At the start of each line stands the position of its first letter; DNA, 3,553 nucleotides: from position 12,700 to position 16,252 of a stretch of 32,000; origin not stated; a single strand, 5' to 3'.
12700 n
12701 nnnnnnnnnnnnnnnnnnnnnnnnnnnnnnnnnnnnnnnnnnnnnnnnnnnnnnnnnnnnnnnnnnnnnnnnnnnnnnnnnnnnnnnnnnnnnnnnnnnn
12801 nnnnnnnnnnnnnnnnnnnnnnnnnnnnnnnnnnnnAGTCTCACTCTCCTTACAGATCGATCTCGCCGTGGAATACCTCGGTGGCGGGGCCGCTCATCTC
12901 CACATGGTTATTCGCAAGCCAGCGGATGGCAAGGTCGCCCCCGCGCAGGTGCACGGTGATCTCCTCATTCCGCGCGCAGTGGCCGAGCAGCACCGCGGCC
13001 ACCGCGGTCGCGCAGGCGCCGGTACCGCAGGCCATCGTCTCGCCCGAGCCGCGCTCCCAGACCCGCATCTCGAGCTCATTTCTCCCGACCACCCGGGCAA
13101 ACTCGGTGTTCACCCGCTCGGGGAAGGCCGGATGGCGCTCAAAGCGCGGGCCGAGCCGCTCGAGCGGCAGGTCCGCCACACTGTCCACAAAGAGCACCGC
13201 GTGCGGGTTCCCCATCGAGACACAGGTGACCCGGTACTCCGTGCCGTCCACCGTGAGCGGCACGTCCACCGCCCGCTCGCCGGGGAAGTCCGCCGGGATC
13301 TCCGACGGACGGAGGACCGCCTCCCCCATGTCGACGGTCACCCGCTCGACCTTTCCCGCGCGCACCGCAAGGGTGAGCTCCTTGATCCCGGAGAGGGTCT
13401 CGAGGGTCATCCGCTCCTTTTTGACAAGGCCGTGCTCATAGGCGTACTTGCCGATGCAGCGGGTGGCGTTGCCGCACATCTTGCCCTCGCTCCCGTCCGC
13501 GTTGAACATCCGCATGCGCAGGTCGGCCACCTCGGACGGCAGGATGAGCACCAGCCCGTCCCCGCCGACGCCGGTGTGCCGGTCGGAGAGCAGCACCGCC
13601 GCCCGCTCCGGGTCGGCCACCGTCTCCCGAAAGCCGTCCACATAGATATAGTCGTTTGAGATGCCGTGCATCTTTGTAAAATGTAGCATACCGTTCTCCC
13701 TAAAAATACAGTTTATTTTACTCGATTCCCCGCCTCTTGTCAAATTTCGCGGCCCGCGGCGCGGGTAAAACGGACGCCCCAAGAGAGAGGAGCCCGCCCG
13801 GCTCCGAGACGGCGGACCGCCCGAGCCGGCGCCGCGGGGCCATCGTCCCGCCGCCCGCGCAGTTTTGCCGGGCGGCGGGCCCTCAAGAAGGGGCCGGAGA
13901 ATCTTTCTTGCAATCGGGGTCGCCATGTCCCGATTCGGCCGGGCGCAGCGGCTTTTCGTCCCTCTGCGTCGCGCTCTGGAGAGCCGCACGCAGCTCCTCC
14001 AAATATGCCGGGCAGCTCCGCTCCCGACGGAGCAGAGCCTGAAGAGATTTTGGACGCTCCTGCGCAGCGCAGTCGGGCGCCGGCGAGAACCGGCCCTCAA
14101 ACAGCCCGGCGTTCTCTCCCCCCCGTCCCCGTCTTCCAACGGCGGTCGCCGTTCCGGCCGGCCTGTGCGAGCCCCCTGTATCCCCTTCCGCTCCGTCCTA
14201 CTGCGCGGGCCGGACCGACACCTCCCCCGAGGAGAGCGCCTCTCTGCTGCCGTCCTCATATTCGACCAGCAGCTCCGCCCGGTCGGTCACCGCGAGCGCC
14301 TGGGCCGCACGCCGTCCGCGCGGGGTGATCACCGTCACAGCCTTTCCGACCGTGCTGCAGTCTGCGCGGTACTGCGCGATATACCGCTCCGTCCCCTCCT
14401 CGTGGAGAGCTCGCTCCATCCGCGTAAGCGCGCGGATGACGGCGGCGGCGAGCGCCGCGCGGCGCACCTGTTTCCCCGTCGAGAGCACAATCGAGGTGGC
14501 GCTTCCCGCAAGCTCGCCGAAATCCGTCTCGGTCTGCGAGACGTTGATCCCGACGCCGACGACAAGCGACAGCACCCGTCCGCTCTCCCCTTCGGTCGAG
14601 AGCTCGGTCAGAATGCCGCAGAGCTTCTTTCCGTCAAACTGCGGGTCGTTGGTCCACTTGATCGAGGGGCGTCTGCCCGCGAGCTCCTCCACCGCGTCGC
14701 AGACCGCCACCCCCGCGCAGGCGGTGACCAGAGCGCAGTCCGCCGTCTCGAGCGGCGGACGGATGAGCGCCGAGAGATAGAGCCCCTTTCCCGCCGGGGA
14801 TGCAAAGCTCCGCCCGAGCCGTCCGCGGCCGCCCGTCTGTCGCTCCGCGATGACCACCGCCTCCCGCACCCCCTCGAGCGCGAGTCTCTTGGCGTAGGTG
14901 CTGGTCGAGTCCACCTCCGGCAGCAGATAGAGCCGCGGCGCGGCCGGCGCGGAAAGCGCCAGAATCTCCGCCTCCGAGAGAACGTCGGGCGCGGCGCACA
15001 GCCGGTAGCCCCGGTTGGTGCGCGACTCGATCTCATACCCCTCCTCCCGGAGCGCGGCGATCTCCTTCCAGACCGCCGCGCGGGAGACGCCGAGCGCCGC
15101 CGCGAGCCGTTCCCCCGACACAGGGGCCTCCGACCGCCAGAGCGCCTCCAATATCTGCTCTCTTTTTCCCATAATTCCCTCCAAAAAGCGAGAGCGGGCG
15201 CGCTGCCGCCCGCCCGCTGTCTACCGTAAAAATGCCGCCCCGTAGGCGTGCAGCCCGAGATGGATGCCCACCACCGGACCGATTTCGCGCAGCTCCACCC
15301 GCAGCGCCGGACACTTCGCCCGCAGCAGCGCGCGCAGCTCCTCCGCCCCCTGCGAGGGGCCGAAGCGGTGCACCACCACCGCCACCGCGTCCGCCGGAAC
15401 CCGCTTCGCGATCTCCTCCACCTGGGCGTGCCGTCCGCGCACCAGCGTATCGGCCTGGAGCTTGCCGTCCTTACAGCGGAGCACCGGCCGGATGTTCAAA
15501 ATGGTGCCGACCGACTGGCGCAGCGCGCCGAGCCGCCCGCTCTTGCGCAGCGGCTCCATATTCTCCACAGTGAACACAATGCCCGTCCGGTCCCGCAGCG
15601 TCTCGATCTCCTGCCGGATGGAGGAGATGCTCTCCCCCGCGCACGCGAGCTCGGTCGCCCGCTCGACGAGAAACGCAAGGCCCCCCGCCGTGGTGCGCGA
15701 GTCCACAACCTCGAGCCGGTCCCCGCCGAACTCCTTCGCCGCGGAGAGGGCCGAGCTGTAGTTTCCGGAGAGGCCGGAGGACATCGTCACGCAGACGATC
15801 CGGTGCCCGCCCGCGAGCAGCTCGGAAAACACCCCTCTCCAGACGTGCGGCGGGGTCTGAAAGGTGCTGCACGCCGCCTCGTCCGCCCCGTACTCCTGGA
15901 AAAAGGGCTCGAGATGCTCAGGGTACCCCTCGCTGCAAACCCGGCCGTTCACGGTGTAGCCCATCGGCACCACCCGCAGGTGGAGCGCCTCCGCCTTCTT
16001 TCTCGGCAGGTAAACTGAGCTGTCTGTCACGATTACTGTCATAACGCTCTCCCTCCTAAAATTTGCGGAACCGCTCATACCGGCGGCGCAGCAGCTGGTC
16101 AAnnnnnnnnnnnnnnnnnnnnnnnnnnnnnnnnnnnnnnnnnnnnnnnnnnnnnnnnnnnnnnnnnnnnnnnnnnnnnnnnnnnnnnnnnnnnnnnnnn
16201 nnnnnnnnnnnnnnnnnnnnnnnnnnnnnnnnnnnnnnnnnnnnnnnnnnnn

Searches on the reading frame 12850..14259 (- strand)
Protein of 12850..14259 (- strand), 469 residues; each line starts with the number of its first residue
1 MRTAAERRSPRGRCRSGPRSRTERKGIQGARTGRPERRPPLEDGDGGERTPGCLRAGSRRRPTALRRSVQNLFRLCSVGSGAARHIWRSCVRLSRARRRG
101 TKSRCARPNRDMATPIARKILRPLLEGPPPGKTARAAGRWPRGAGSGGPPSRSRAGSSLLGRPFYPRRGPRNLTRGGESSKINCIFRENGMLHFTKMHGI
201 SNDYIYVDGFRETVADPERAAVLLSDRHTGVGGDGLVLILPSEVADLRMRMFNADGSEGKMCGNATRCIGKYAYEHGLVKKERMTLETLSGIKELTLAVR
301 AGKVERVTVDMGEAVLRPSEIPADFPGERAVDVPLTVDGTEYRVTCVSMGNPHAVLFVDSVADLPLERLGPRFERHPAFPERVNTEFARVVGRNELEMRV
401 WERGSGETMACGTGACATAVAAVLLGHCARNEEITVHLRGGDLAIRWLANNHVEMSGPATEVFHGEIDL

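Call 65: search_protein_families(library=pfam, proteins=[window:12850-14259:-], max_evalue=0.00001)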
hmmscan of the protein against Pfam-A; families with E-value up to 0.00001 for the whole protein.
window:12850-14259:- (469 aa): 3 families
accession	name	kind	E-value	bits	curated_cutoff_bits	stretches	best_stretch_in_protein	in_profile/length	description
PF01678.24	DAP_epimerase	-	1.3e-64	216.1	34.7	2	346-460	2-119/121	Diaminopimelate epimerase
PF02567.21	PhzC-PhzF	-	5.3e-06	26.6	27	1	241-428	47-234/281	Phenazine biosynthesis-like protein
PF05544.16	Pro_racemase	-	5.9e-06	26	27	1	242-342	64-167/325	Proline racemase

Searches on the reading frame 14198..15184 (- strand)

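Call 65: search_protein_families(library=pfam, proteins=[window:14198-15184:-], max_evalue=0.00001)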
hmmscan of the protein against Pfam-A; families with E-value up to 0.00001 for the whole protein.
window:14198-15184:- (328 aa): 2 families
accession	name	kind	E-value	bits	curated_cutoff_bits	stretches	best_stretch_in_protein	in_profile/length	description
PF08279.18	HTH_11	-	1.5e-17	63.7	25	1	8-61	2-55/55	HTH domain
PF03099.24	BPL_LplA_LipB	-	8.1e-15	55.3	21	1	91-214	5-133/133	Biotin/lipoate A/B protein ligase family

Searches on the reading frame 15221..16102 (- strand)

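Call 65: search_protein_families(library=pfam, proteins=[window:15221-16102:-], max_evalue=0.00001)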
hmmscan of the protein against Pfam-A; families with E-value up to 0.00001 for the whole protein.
window:15221-16102:- (293 aa): 1 family
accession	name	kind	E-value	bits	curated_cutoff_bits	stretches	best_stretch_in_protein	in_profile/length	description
PF02645.21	DegV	-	1.8e-59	201.8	27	1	23-292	3-278/280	Uncharacterised protein, DegV family COG1307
